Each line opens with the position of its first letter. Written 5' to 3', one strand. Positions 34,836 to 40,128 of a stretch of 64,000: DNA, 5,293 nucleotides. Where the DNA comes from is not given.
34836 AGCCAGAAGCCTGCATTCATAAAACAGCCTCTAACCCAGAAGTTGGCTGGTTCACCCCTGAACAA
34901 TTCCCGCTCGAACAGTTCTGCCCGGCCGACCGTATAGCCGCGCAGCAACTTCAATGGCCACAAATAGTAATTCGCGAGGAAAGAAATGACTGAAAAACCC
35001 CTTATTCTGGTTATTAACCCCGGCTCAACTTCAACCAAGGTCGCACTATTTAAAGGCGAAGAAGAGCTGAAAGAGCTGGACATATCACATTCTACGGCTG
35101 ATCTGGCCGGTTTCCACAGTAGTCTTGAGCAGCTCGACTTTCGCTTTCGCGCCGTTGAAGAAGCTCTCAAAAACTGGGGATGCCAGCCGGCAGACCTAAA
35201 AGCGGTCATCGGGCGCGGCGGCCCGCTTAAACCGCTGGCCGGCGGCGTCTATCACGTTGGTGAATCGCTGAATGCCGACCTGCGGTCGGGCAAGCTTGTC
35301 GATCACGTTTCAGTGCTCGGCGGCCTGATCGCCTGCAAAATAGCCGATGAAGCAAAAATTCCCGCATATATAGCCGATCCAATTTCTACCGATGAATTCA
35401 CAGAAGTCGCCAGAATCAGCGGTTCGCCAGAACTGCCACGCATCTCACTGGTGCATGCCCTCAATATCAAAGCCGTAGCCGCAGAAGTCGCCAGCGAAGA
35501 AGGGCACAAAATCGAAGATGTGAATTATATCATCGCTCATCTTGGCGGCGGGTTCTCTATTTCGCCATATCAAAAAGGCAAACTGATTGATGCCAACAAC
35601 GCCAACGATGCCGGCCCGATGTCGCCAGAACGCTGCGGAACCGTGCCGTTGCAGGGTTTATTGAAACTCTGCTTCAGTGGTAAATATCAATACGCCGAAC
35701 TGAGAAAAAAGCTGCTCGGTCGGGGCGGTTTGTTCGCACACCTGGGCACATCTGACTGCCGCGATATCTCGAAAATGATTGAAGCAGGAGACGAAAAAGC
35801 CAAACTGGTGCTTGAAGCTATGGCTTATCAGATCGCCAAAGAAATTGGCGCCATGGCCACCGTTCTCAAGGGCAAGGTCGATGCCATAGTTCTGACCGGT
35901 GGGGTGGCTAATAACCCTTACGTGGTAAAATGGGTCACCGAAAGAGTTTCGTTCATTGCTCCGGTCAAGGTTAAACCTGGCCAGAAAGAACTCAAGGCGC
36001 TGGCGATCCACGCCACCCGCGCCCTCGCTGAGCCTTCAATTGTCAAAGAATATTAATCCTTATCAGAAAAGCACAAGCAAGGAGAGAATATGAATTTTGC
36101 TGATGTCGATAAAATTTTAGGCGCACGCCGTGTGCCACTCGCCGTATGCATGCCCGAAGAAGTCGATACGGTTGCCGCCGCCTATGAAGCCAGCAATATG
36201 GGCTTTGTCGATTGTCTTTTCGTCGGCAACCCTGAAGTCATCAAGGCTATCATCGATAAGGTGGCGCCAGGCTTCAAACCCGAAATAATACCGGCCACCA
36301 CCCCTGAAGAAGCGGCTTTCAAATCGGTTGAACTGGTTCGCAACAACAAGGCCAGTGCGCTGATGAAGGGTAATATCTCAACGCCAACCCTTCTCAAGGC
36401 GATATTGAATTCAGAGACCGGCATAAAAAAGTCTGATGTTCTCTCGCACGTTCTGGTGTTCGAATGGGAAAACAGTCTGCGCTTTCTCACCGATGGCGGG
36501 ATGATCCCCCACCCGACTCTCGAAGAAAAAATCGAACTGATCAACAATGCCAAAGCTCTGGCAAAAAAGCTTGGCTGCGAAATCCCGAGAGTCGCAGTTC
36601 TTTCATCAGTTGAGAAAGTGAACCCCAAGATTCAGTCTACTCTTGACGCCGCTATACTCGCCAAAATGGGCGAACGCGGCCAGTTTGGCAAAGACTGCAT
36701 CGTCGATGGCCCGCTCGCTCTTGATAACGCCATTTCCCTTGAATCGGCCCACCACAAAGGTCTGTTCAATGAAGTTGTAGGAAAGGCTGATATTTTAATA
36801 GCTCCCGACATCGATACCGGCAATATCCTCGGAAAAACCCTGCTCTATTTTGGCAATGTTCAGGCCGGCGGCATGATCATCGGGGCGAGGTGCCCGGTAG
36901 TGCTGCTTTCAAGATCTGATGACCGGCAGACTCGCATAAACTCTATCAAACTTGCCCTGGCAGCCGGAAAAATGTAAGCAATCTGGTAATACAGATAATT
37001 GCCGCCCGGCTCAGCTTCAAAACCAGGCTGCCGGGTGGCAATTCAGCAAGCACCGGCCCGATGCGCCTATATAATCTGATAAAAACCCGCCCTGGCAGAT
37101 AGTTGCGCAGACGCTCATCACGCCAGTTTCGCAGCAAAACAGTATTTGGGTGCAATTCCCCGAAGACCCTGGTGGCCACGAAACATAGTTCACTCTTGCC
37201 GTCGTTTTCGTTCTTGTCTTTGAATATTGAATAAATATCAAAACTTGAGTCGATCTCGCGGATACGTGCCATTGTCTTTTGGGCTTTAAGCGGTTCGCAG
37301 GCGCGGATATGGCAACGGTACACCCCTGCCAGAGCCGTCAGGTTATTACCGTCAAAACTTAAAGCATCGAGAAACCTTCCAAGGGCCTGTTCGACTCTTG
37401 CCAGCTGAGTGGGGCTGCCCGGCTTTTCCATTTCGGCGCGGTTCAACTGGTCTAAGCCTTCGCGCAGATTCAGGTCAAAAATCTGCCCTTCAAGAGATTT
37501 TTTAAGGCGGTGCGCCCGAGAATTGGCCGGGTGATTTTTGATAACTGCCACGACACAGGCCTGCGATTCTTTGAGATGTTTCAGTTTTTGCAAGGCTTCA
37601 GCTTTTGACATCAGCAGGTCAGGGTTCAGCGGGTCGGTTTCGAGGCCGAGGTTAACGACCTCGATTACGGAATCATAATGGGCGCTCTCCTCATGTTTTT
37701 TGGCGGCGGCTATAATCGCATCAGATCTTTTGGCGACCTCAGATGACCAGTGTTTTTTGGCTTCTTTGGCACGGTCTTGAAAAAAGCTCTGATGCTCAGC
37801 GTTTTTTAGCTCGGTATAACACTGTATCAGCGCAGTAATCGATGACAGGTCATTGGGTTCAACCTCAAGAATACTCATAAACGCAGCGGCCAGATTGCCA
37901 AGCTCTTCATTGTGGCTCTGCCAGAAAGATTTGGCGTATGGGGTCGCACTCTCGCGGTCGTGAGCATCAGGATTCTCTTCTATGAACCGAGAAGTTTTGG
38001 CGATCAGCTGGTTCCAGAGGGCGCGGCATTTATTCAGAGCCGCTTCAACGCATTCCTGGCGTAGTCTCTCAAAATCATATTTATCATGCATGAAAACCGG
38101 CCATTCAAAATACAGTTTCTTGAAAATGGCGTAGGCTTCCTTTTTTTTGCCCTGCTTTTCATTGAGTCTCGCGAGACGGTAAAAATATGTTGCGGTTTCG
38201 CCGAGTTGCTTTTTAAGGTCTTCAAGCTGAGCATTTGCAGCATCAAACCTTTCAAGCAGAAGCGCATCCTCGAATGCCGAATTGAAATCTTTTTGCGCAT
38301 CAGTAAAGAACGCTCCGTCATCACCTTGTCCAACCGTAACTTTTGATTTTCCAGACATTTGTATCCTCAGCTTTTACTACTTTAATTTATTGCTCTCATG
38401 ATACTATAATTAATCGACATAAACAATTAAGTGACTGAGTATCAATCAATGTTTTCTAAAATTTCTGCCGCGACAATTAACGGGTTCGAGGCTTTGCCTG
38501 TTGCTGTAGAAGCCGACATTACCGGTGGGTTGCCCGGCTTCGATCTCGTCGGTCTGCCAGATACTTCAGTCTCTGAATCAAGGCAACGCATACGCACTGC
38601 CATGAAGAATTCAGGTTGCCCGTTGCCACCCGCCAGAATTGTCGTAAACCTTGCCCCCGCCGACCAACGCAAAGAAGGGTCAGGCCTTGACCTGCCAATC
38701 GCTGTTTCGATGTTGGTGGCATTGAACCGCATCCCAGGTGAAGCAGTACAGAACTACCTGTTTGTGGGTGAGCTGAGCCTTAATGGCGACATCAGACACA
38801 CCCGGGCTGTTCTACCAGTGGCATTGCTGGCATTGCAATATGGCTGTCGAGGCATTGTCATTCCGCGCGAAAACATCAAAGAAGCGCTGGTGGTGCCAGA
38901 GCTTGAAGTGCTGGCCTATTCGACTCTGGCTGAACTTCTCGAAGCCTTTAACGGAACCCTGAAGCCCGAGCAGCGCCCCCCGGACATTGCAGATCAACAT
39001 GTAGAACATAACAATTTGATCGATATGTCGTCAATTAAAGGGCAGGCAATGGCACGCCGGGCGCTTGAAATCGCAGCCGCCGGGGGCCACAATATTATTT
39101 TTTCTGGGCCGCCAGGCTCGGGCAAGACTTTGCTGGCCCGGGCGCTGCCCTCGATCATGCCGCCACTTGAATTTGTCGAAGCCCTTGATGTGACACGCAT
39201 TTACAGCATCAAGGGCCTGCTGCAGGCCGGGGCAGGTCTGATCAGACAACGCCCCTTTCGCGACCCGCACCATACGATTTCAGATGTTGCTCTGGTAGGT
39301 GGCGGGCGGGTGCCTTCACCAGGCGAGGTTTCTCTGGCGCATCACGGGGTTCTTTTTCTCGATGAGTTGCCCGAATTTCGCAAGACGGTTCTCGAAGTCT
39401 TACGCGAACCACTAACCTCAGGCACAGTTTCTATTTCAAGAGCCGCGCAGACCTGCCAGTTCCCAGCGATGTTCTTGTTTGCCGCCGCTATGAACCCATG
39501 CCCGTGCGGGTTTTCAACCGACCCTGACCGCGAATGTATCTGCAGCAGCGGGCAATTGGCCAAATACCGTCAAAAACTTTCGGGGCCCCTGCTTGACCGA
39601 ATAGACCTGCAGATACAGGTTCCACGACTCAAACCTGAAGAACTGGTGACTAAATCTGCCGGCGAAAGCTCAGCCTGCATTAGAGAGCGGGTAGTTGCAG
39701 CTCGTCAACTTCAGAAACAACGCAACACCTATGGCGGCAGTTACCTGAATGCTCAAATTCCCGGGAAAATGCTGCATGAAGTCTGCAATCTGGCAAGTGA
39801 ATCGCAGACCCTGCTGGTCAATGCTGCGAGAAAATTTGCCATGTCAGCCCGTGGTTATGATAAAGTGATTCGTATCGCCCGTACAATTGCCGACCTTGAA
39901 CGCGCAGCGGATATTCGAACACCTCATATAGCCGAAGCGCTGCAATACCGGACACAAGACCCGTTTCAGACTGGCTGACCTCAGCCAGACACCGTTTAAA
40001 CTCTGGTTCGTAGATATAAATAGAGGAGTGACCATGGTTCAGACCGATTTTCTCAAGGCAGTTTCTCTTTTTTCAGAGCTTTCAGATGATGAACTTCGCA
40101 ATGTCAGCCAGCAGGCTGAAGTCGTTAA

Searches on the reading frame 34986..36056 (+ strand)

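Call 88: search_protein_families(library=pfam, proteins=[window:34986-36056:+], max_evalue=0.00001)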
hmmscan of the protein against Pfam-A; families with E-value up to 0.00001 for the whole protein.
window:34986-36056:+ (356 aa): 3 families
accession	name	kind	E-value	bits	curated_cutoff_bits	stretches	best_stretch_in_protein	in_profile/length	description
PF00871.23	Acetate_kinase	-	6.2e-22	78.2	22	1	161-315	182-340/392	Acetokinase family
PF01869.26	BcrAD_BadFG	-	6.3e-08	32.9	31.5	0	263-322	186-249/271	BadF/BadG/BcrA/BcrD ATPase family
PF00480.26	ROK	-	1.8e-06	28.1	22.9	1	166-322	112-259/294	ROK family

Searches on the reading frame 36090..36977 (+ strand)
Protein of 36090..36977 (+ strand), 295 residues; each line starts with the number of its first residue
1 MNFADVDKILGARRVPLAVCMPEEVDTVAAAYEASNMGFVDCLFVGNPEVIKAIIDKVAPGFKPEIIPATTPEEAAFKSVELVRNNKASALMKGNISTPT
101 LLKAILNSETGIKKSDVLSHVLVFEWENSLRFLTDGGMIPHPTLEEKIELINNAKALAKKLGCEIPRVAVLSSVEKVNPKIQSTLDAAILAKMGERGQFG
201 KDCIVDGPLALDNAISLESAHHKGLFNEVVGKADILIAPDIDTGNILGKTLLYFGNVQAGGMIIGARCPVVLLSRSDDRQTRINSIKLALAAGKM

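Call 88: search_protein_families(library=pfam, proteins=[window:36090-36977:+], max_evalue=0.00001)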
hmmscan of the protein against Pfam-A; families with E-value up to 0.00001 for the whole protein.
window:36090-36977:+ (295 aa): 1 family
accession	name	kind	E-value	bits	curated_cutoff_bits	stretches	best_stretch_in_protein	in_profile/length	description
PF01515.24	PTA_PTB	-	4.5e-40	138.4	24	1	74-289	103-318/319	Phosphate acetyl/butaryl transferase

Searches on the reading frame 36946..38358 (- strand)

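Call 88: search_protein_families(library=pfam, proteins=[window:36946-38358:-], max_evalue=0.00001)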
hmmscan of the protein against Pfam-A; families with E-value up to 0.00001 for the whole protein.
window:36946-38358:- (470 aa): 1 family
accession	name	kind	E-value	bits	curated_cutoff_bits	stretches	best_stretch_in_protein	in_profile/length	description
PF14559.12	TPR_19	-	2.3e-07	31.5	25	0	239-288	18-67/68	Tetratricopeptide repeat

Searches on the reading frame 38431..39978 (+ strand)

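Call 71: search_protein_families(library=pfam, proteins=[window:38431-39978:+], max_evalue=0.00001)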
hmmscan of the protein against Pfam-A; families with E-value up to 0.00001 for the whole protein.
window:38431-39978:+ (515 aa): 5 families
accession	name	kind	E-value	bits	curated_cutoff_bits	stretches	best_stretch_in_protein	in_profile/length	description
PF01078.27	Mg_chelatase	-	2e-90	302.2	20.3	1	198-404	1-206/207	Magnesium chelatase, subunit ChlI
PF13541.12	ChlI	-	6.2e-41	139.5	27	1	26-148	1-121/121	Subunit ChlI of Mg-chelatase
PF13335.12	Mg_chelatase_C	-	8.5e-31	106.8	26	1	411-507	1-94/94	Magnesium chelatase, subunit ChlI C-terminal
PF00493.29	MCM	-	5.5e-06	26.1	23.3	0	296-363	113-180/224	MCM P-loop domain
PF07728.20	AAA_5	-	9.4e-06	26.1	22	0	221-358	1-125/139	AAA domain (dynein-related subfamily)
